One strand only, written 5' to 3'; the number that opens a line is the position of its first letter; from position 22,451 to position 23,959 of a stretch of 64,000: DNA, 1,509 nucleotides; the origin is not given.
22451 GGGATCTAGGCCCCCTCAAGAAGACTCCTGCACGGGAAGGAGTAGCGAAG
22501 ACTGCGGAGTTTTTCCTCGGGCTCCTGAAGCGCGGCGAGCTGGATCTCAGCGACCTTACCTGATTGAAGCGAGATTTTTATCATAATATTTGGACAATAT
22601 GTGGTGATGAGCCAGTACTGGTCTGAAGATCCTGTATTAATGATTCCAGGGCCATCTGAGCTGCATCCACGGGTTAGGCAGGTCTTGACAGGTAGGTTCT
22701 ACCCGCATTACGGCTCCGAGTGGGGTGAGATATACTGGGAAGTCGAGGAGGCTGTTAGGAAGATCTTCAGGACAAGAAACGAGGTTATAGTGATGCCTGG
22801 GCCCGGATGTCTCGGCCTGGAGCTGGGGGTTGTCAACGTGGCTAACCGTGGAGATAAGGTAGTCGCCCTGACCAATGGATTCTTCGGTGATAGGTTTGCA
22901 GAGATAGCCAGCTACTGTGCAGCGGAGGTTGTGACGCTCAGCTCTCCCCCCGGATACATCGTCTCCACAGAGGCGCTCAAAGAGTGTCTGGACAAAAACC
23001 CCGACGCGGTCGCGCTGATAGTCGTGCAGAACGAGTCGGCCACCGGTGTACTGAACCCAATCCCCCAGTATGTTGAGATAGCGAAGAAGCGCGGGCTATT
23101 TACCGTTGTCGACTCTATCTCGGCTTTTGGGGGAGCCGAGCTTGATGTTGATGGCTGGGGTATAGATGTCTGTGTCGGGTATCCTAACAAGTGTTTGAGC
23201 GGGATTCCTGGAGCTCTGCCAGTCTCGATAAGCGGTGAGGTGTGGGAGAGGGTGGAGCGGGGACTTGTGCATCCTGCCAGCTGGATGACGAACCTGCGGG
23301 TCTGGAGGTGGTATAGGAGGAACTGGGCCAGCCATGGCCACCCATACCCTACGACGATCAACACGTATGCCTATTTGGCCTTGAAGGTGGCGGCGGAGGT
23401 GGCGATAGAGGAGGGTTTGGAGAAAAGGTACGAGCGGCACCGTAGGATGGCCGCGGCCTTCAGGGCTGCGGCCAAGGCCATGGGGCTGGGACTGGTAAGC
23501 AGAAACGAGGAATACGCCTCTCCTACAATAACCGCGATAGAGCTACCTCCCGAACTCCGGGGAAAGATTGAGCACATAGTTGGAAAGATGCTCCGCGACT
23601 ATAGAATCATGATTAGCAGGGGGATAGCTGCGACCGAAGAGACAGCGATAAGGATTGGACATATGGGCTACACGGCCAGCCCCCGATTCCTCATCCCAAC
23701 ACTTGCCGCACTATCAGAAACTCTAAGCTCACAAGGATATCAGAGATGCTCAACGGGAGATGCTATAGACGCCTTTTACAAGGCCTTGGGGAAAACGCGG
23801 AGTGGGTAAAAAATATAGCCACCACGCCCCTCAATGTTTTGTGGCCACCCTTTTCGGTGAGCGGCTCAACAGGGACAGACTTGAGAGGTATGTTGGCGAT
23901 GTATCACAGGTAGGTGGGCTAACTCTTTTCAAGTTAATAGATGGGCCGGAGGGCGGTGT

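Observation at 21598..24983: Three-gene operon: extended-SDR epimerase/dehydratase, class V aminotransferase and DUF4432 mutarotase-like protein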

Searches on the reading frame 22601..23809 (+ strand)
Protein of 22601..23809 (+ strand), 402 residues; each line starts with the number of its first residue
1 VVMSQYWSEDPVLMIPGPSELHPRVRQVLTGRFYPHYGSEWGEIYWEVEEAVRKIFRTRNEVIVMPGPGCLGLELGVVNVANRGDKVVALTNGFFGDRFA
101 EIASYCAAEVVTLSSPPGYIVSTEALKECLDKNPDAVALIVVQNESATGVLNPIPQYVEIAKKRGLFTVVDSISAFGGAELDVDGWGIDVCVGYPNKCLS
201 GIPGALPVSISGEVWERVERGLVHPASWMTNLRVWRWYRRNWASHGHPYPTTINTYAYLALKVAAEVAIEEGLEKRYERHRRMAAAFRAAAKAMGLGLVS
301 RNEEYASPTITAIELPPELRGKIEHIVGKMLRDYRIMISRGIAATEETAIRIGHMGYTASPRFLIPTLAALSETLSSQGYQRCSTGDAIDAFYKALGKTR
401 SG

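Call 3: search_protein_families(library=pfam, proteins=[window:22601-23809:+], max_evalue=0.01)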
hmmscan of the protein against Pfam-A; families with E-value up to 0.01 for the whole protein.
window:22601-23809:+ (402 aa): 3 families
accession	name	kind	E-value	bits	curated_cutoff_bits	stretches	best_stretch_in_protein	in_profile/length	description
PF00266.25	Aminotran_5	-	3.2e-18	66.3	21.5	1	34-345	34-342/371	Aminotransferase class-V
PF00155.27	Aminotran_1_2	-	7e-06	25.9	19.7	1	47-173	46-187/361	Aminotransferase class I and II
PF01041.23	DegT_DnrJ_EryC1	-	0.00052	19.8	19.8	1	42-177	23-151/360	DegT/DnrJ/EryC1/StrS aminotransferase family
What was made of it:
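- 22607..23809 (+): AGXT-family (class V) PLP aminotransferase gene, 400 aa (the ORF extends to GTG 22601). PF00266 at 66 bits (call 3).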

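Call 4: search_protein_families(library=ncbifam, proteins=[window:22601-23809:+], max_evalue=0.01)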
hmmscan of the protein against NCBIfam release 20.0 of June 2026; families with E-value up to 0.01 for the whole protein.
window:22601-23809:+ (402 aa): 18 families
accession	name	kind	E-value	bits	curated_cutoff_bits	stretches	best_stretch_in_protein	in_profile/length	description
NF046070.1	PyrdoxPyrvTramin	equivalog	1.5e-65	221.4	600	1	11-378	5-367/369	pyridoxamine--pyruvate transaminase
NF045640.1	AspGlyoxATaseBhcA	equivalog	5.3e-44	150.7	650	1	13-360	7-350/395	L-aspartate--glyoxylate aminotransferase BhcA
TIGR03301.1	PhnW-AepZ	equivalog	2.3e-37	129.2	360.8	1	12-357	1-338/355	2-aminoethylphosphonate aminotransferase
TIGR02326.1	transamin_PhnW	equivalog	1.8e-33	116.2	400.8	1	10-357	3-343/363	2-aminoethylphosphonate--pyruvate transaminase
NF010006.0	PRK13479.1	equivalog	3.5e-33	115.2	296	1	9-375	4-361/369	2-aminoethylphosphonate--pyruvate transaminase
TIGR01977.1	am_tr_V_EF2568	hypoth_equivalog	6.9e-08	31.9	377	1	109-204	113-206/376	cysteine desulfurase family protein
NF040779.1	Sec_lyase_SclA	exception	1.3e-07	30.9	525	1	133-342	134-335/378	selenocysteine lyase SclA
TIGR04343.1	egtE_PLP_lyase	equivalog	2.8e-05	23.1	400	1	86-229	96-233/370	ergothioneine biosynthesis PLP-dependent enzyme EgtE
TIGR01979.1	sufS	subfamily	4.3e-05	22.5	475.1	1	107-192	133-216/403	SufS family cysteine desulfurase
TIGR03402.1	FeS_nifS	equivalog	4.6e-05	22.4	530.75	1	119-190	122-191/379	cysteine desulfurase NifS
NF010611.0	PRK14012.1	equivalog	0.00011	21.3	548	1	109-191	122-202/406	IscS subfamily cysteine desulfurase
TIGR02006.1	IscS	equivalog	0.00014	21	643.2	1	113-191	122-198/402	IscS subfamily cysteine desulfurase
TIGR03235.1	DNA_S_dndA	equivalog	0.0002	20.8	480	1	120-190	125-193/353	cysteine desulfurase DndA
TIGR02539.1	SepCysS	equivalog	0.0016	17.5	365.25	1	79-201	85-212/370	O-phospho-L-seryl-tRNA:Cys-tRNA synthase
TIGR03403.1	nifS_epsilon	equivalog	0.0016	17.3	587.7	1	110-190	117-195/382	NifS family cysteine desulfurase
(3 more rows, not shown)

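Call 7: search_solved_structures(query=window:22601-23809:+, max_evalue=0.001)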
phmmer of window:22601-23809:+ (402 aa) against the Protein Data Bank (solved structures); distinct sequences matched with E-value up to 0.001: 36.
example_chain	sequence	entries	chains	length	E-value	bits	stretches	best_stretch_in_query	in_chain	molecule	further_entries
2dr1_A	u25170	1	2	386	3.9e-45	158.1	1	13-358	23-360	386aa long hypothetical serine aminotransferase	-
2z9u_A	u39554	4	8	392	2.3e-44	155.5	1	10-392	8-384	Aspartate aminotransferase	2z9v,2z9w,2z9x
3kgw_A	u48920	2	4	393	2.4e-43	152.2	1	12-375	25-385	Alanine-glyoxylate aminotransferase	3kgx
1vjo_A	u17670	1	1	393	8.5e-43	150.4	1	12-373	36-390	alanine--glyoxylate aminotransferase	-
4cbs_A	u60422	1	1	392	3.9e-40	141.6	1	12-362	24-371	SERINE--PYRUVATE AMINOTRANSFERASE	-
4cbr_A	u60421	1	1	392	1.2e-39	140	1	11-362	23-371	SERINE--PYRUVATE AMINOTRANSFERASE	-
2yob_A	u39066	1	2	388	4e-38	135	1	11-365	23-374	SERINE--PYRUVATE AMINOTRANSFERASE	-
5f9s_A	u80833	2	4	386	4.6e-38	134.8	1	11-362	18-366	Serine--pyruvate aminotransferase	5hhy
1j04_A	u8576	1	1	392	4.8e-38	134.7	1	11-362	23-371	alanine--glyoxylate aminotransferase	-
1h0c_A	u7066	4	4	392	4.8e-38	134.7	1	11-362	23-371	SERINE--GLYOXYLATE AMINOTRANSFERASE | Serine--pyruvate aminotransferase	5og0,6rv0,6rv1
7ns7_A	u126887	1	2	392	4.8e-38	134.7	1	11-362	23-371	L-alanine:glyoxylate aminotransferase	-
4kyo_A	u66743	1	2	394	4.9e-38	134.7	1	11-362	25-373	Serine-pyruvate aminotransferase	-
3r9a_A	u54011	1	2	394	4.9e-38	134.7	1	11-362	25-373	Serine--pyruvate aminotransferase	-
4kxk_A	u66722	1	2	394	4.9e-38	134.7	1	11-362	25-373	Serine--pyruvate aminotransferase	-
4i8a_A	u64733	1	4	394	1.3e-37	133.4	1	11-362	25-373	Serine-pyruvate aminotransferase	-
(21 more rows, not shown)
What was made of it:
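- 22607..23809 (+): Best PDB relatives are 2dr1, 2z9u and AGXT/SPT enzymes at E about 1e-45 to 1e-38 (call 7).
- On Class V aminotransferase / AGXT family (PF00266): Top PDB relatives are AGXT/SPT enzymes (call 7).
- AGXT-family enzymes use hydroxypyruvate, glyoxylate and pyruvate (names of the PDB relatives, call 7).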

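Call 19: find_homologous_proteins(query=window:22607-23809:+, max_evalue=1e-10)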
Query window:22607-23809:+ (400 aa): 843 proteins with E <= 1e-10 among 8000 candidates; the best 120 are listed.
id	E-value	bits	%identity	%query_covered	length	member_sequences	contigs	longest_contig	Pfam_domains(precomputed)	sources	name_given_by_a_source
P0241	4.6e-271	917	100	100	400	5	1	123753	PF00155.28,PF00266.26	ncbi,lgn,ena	-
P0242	1.0e-241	820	88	100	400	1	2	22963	PF00266.26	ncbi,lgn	ncbi:MAG: aminotransferase class V-fold PLP-dependent enzyme [Nitrososphaerota archaeon]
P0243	8.7e-214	728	79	99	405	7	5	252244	PF00155.28,PF00266.26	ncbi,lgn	-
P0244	1.2e-209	715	79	96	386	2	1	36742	PF00155.28,PF00266.26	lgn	-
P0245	2.0e-208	711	77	99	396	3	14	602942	PF00266.26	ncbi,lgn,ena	ncbi:MAG: alanine--glyoxylate aminotransferase family protein [Nitrososphaerota archaeon]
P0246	2.4e-207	707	76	99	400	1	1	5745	PF00155.28,PF00266.26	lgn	-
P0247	1.7e-188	645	70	99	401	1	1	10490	PF00266.26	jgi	-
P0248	3.4e-173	595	65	99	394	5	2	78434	PF00266.26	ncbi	-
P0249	3.5e-173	595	66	98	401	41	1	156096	PF00266.26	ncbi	-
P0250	9.2e-153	527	57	98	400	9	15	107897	PF00266.26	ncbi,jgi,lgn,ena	ncbi:MAG: alanine--glyoxylate aminotransferase family protein [Nitrososphaerota archaeon]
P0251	1.5e-151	523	58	94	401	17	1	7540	PF00155.28,PF00266.26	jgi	-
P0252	2.7e-148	513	55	98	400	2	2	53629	PF00155.28,PF00266.26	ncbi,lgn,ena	-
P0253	1.1e-132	461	52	99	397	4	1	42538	PF00155.28,PF00266.26,PF01041.24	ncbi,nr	ncbi:MAG: alanine--glyoxylate aminotransferase family protein [Aigarchaeota archaeon]|nr:alanine--gl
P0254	2.8e-126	440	50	99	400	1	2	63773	PF00266.26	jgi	-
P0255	8.3e-125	435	52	97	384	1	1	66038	PF00266.26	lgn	-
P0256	1.5e-121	425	50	100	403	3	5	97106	PF00155.28,PF00266.26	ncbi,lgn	ncbi:MAG: alanine--glyoxylate aminotransferase family protein [Candidatus Caldarchaeum sp.]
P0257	2.9e-117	411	49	99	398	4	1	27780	PF00266.26,PF01041.24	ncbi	ncbi:MAG: alanine--glyoxylate aminotransferase family protein [Nitrososphaerota archaeon]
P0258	3.0e-116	407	48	99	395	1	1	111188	PF00266.26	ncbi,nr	ncbi:MAG: alanine--glyoxylate aminotransferase family protein [Candidatus Caldarchaeum sp.]|nr:alani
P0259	2.5e-114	401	48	99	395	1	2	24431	PF00266.26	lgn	-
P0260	2.4e-113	398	48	98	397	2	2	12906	PF00266.26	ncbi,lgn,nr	ncbi:MAG: alanine--glyoxylate aminotransferase family protein [Candidatus Caldarchaeum sp.]|nr:alani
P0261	7.9e-113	396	47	99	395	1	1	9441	PF00266.26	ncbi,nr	ncbi:MAG: alanine--glyoxylate aminotransferase family protein [Candidatus Caldarchaeum sp.]|nr:alani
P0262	3.2e-111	391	46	99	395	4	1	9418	PF00266.26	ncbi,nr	ncbi:MAG: alanine--glyoxylate aminotransferase family protein [Candidatus Caldarchaeum sp.]|nr:alani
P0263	2.6e-110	388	48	100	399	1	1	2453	PF00266.26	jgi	-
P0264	7.6e-110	386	47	95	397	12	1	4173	PF00266.26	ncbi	ncbi:MAG: alanine--glyoxylate aminotransferase family protein [Candidatus Caldarchaeum sp.]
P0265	5.3e-109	383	47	97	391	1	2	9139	PF00266.26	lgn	-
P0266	9.6e-109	382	48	95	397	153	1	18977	PF00266.26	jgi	jgi:alanine-glyoxylate transaminase/serine-glyoxylate transaminase/serine-pyruvate transaminase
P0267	1.4e-108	382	47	97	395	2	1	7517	PF00266.26,PF01041.24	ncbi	-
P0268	5.0e-108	380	46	97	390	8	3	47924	PF00266.26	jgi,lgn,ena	-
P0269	5.6e-108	380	45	97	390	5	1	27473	PF00266.26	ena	-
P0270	4.1e-107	377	45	97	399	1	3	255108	PF00266.26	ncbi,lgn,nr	ncbi:MAG: alanine--glyoxylate aminotransferase family protein [Aigarchaeota archaeon]|nr:alanine--gl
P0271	1.7e-106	375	46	97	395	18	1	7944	PF00266.26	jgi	-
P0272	2.1e-106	375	47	97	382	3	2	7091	PF00266.26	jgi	jgi:alanine-glyoxylate transaminase/serine-glyoxylate transaminase/serine-pyruvate transaminase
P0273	2.2e-106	375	46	97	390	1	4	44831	PF00266.26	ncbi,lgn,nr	ncbi:MAG: alanine--glyoxylate aminotransferase family protein [Thaumarchaeota archaeon]|nr:alanine--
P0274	2.3e-106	375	46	97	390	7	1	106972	PF00266.26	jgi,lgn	-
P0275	3.1e-106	374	45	97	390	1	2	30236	PF00266.26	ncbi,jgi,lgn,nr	ncbi:MAG: alanine--glyoxylate aminotransferase family protein [Thaumarchaeota archaeon]|jgi:alanine-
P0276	4.2e-106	374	46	96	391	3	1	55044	PF00266.26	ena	-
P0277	4.5e-105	370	45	96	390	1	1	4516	PF00266.26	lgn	-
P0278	4.9e-104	367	45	96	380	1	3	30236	PF00266.26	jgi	jgi:alanine-glyoxylate transaminase/serine-glyoxylate transaminase/serine-pyruvate transaminase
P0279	3.7e-96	341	44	96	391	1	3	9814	PF00266.26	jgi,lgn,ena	-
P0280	6.2e-93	330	42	96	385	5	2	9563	PF00266.26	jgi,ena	-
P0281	1.1e-92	330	44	96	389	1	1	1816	PF00266.26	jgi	jgi:alanine-glyoxylate transaminase/serine-glyoxylate transaminase/serine-pyruvate transaminase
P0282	2.5e-91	325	40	97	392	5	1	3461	PF00266.26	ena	-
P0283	5.4e-91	324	43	94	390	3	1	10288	PF00266.26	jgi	jgi:aspartate aminotransferase-like enzyme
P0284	3.7e-90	321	43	91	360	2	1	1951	PF00266.26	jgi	-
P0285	1.1e-88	316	40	97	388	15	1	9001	PF00266.26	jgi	-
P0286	3.5e-88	315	42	94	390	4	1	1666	PF00266.26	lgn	-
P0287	4.0e-84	301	40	94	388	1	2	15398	PF00266.26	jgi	jgi:aspartate aminotransferase-like enzyme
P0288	1.6e-83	299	43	91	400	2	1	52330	PF00155.28,PF00266.26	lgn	-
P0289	6.3e-83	297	43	91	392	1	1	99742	PF00155.28,PF00266.26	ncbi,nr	ncbi:MAG: alanine--glyoxylate aminotransferase family protein [Nitrososphaeria archaeon]|nr:alanine-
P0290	8.0e-83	297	42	93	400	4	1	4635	PF00155.28,PF00266.26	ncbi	-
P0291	1.3e-82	296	43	91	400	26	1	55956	PF00155.28,PF00266.26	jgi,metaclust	metaclust:\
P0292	5.7e-82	294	40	93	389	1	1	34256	PF00266.26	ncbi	-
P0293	3.6e-81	292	40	96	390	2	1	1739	PF00266.26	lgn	-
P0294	1.2e-80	290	41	94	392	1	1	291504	PF00266.26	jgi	-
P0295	2.0e-80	289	41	91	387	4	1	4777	PF00266.26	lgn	-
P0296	2.5e-79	286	41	92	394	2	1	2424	PF00266.26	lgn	-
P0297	4.7e-79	285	38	96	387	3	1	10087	PF00266.26,PF01041.24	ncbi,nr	ncbi:alanine--glyoxylate aminotransferase family protein, partial [Candidatus Bathyarchaeota archaeo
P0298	7.8e-79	284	38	98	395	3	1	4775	PF00266.26,PF01041.24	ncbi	ncbi:MAG: alanine--glyoxylate aminotransferase family protein [Candidatus Bathyarchaeia archaeon]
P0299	3.5e-78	282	38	92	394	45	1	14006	PF00266.26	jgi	-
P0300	1.3e-77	280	38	96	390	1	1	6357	PF00266.26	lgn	-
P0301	4.7e-77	278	38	91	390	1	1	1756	PF00266.26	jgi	jgi:alanine-glyoxylate transaminase / serine-glyoxylate transaminase / serine-pyruvate transaminase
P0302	5.8e-77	278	38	92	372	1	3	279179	PF00266.26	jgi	jgi:aspartate aminotransferase-like enzyme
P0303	3.9e-76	275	37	94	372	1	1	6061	PF00266.26,PF01041.24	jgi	jgi:alanine-glyoxylate transaminase/serine-glyoxylate transaminase/serine-pyruvate transaminase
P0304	1.5e-75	273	36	93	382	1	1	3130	PF00266.26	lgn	-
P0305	1.6e-74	270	38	92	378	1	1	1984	PF00266.26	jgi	jgi:alanine-glyoxylate transaminase/serine-glyoxylate transaminase/serine-pyruvate transaminase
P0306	6.3e-74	268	36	92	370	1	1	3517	PF00266.26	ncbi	ncbi:MAG: pyridoxal-phosphate-dependent aminotransferase family protein [Anaerolineae bacterium]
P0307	2.9e-73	266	39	98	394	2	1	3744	PF00266.26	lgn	-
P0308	3.2e-73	265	37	92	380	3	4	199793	PF00266.26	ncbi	-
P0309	5.3e-73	265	38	92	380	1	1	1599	PF00266.26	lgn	-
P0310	5.7e-73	265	37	89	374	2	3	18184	PF00266.26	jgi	jgi:alanine-glyoxylate transaminase/serine-glyoxylate transaminase/serine-pyruvate transaminase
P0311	8.5e-73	264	38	93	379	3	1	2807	PF00266.26,PF01041.24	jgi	jgi:alanine-glyoxylate transaminase / serine-glyoxylate transaminase / serine-pyruvate transaminase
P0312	9.1e-73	264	37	92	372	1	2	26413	PF00266.26,PF01041.24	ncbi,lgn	-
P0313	1.1e-72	264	38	92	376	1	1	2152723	PF00266.26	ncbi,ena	-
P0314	1.3e-72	263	36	91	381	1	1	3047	PF00266.26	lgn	-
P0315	1.4e-72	263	35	97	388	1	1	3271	PF00266.26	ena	-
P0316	1.5e-72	263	38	92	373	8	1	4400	PF00266.26,PF01041.24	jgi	-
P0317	1.8e-72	263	37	93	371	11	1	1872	PF00266.26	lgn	-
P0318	2.6e-72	262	36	95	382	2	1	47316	PF00266.26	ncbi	ncbi:MAG: pyridoxal-phosphate-dependent aminotransferase family protein [Anaerolineae bacterium]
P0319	3.7e-72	262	38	92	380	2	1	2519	PF00266.26,PF01041.24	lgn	-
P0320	4.7e-72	262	38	88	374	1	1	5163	PF00266.26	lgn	-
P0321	5.8e-72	261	37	93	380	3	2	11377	PF00266.26,PF01041.24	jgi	jgi:alanine-glyoxylate transaminase / serine-glyoxylate transaminase / serine-pyruvate transaminase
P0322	6.4e-72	261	38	92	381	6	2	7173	PF00266.26,PF01041.24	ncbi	ncbi:MAG: alanine--glyoxylate aminotransferase family protein [Anaerolineae bacterium]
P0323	7.1e-72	261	37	92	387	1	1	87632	PF00266.26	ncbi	ncbi:MAG: alanine--glyoxylate aminotransferase family protein [Planctomycetota bacterium]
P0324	7.8e-72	261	36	94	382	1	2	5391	PF00266.26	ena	-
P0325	9.7e-72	261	38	92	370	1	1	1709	PF00266.26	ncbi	-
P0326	9.9e-72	261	38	88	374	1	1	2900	PF00266.26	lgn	-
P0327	1.2e-71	260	37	93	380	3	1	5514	PF00266.26,PF01041.24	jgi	jgi:alanine-glyoxylate transaminase / serine-glyoxylate transaminase / serine-pyruvate transaminase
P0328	1.9e-71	260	38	92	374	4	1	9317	PF00266.26,PF01041.24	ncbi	-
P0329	2.8e-71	259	37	92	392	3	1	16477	PF00155.28,PF00266.26,PF01041.24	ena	-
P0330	3.8e-71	259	35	96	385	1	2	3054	PF00266.26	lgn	-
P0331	4.2e-71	259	36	92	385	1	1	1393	PF00266.26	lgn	-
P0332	4.4e-71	258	35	96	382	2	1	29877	PF00266.26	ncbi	ncbi:MAG: alanine--glyoxylate aminotransferase family protein [Anaerolineae bacterium]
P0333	5.7e-71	258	35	91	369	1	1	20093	PF00266.26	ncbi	-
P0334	6.3e-71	258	39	92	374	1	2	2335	PF00266.26,PF01212.28,PF01041.24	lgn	-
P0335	6.5e-71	258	38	94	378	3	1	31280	PF00155.28,PF00266.26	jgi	jgi:alanine-glyoxylate transaminase/serine-glyoxylate transaminase/serine-pyruvate transaminase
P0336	7.5e-71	258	35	92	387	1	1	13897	PF00266.26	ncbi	ncbi:MAG: pyridoxal-phosphate-dependent aminotransferase family protein [Candidatus Bipolaricaulia b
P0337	1.1e-70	257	36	95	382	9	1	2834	PF00155.28,PF00266.26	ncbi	-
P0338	1.2e-70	257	37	92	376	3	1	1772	PF00266.26,PF01041.24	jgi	jgi:alanine-glyoxylate transaminase/serine-glyoxylate transaminase/serine-pyruvate transaminase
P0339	1.9e-70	256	36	91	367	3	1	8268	PF00266.26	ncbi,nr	ncbi:MAG TPA: alanine--glyoxylate aminotransferase family protein [Candidatus Fraserbacteria bacteri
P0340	2.1e-70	256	38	92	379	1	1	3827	PF00266.26,PF01041.24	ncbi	ncbi:MAG: alanine--glyoxylate aminotransferase family protein [Anaerolineae bacterium]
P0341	2.2e-70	256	38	92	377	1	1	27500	PF00266.26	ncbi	-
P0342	2.4e-70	256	38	92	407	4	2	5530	PF00266.26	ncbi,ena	-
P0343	2.7e-70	256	36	91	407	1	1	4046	PF00266.26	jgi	-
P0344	3.4e-70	256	37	92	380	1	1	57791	PF00266.26,PF01041.24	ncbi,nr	ncbi:MAG: alanine--glyoxylate aminotransferase family protein [Anaerolineae bacterium]|nr:alanine--g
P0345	4.0e-70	255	38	92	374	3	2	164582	PF00266.26,PF01041.24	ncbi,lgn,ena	-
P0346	4.6e-70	255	35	92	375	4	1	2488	PF00155.28,PF00266.26,PF01041.24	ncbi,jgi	-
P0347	4.8e-70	255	36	88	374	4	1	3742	PF00266.26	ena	-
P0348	4.8e-70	255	38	92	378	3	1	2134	PF00266.26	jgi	-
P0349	4.8e-70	255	37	92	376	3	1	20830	PF00155.28,PF00266.26,PF01041.24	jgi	-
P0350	6.0e-70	255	36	93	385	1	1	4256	PF00266.26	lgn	-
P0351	6.5e-70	255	38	91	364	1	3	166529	PF00266.26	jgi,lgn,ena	jgi:alanine-glyoxylate transaminase/serine-glyoxylate transaminase/serine-pyruvate transaminase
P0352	8.4e-70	254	35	92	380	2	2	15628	PF00266.26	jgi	jgi:alanine-glyoxylate transaminase/serine-glyoxylate transaminase/serine-pyruvate transaminase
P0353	8.5e-70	254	36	92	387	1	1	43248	PF00266.26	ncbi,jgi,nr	ncbi:MAG: alanine--glyoxylate aminotransferase family protein [Planctomycetes bacterium]|nr:alanine-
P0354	9.7e-70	254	36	92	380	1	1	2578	PF00155.28,PF00266.26,PF01041.24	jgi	-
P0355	1.1e-69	254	38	92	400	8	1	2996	PF00266.26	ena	-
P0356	1.2e-69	254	38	92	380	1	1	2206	PF00155.28,PF00266.26,PF01212.28,PF01041.24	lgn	-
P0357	1.2e-69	254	37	92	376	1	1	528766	PF00266.26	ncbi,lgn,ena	-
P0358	1.3e-69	254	38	92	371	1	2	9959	PF00266.26,PF01041.24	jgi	jgi:alanine-glyoxylate transaminase/serine-glyoxylate transaminase/serine-pyruvate transaminase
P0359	1.4e-69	253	36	92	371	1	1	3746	PF00266.26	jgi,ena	-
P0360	1.5e-69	253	37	93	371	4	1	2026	PF00155.28,PF00266.26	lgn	-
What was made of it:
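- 22607..23809 (+): P0241 is 100% identical at 400 aa (call 19).
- Checked: The aminotransferase most likely starts at ATG 22607, because a 100% identical database protein is 400 aa (call 19).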

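Call 22: find_encoding_contigs(protein=P0250, flank=8000, max_places=2)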
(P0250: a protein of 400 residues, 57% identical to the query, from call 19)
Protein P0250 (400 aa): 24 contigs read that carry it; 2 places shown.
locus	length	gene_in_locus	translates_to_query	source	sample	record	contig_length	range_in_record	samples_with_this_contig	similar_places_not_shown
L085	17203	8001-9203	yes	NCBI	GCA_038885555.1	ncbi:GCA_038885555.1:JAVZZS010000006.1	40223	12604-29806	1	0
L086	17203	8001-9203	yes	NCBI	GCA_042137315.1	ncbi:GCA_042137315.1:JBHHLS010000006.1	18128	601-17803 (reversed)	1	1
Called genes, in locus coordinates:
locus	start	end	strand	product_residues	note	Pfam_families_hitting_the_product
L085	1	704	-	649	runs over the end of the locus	PF00496:SBP_bac_5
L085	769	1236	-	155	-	PF02613:Nitrate_red_del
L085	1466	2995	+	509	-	PF13238:AAA_18 (faint), PF20720:nSTAND3 (faint), PF00437:T2SSE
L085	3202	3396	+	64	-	-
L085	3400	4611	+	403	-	PF00291:PALP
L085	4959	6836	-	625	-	PF00483:NTP_transferase, PF12804:NTP_transf_3, PF01066:CDP-OH_P_transf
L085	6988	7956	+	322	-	PF01073:3Beta_HSD, PF01370:Epimerase, PF02719:Polysacc_synt_2, PF04321:RmlD_sub_bind (weak), PF07993:NAD_binding_4, PF16363:GDP_Man_Dehyd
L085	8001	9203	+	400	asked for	PF00266:Aminotran_5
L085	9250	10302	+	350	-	PF01244:Peptidase_M19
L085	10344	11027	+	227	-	PF03737:RraA-like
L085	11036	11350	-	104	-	PF04242:DUF424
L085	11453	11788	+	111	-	PF01176:eIF-1a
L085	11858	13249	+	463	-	PF01458:SUFBD_core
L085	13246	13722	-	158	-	-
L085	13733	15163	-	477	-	PF00662:Proton_antipo_N, PF00361:Proton_antipo_M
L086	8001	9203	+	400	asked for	PF00266:Aminotran_5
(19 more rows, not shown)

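Call 28: find_encoding_contigs(protein=P0253, flank=6000, max_places=1)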
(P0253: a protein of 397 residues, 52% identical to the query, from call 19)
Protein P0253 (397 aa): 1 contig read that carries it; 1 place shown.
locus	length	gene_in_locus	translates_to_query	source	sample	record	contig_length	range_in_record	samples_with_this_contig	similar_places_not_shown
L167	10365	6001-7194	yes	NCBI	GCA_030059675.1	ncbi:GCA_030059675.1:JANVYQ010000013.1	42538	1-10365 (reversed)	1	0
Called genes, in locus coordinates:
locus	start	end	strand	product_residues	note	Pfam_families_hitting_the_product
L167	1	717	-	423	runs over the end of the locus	PF13620:CarboxypepD_reg (faint)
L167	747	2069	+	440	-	PF02881:SRP54_N, PF13401:AAA_22 (weak), PF20720:nSTAND3 (faint), PF00448:SRP54, PF01656:CbiA (weak), PF02492:cobW (faint), PF02978:SRP_SPB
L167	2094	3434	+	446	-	PF22023:Pus10_THUMP_arc, PF21238:Pus10_C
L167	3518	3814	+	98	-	PF01157:Ribosomal_L21e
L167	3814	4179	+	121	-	PF03874:RNA_pol_Rpb4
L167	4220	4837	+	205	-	PF04919:DUF655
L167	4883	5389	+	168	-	PF00252:Ribosomal_L16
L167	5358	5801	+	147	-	PF00075:RNase_H, PF13456:RVT_3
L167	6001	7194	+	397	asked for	PF00266:Aminotran_5, PF01041:DegT_DnrJ_EryC1 (weak), PF00155:Aminotran_1_2 (faint)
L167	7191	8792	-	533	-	PF00881:Nitroreductase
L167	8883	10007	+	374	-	PF00149:Metallophos, PF12850:Metallophos_2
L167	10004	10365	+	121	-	PF02463:SMC_N, PF13175:AAA_15, PF13514:AAA_27, PF13555:AAA_29, PF13476:AAA_23, PF13304:AAA_21 (weak)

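Call 29: find_encoding_contigs(protein=P0256, flank=6000, max_places=1)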
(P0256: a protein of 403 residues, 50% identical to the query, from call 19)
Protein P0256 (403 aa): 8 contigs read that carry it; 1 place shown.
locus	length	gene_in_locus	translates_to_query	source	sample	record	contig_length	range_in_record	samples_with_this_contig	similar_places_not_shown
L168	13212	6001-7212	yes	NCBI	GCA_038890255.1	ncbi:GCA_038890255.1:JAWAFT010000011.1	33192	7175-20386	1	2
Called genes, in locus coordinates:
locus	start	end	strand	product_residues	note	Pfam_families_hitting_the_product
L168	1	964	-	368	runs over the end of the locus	PF07318:DUF1464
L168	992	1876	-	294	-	PF04143:Sulf_transp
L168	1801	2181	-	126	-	-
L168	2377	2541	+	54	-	PF01206:TusA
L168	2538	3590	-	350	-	PF01992:vATP-synt_AC39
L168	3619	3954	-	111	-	-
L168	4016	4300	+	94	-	-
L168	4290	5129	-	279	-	-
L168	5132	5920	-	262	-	PF00154:RecA_N (weak), PF06745:ATPase, PF23442:DUF7125 (weak), PF14417:MEDS (weak)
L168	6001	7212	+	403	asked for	PF00155:Aminotran_1_2 (faint), PF00266:Aminotran_5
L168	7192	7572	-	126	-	-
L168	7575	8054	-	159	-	-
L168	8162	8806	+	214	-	PF00085:Thioredoxin (faint), PF13462:Thioredoxin_4 (faint), PF23357:DUF7088 (faint), PF13098:Thioredoxin_2 (faint), PF13192:Thioredoxin_3, PF00462:Glutaredoxin (weak)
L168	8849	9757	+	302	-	PF01063:Aminotran_4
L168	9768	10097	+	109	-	-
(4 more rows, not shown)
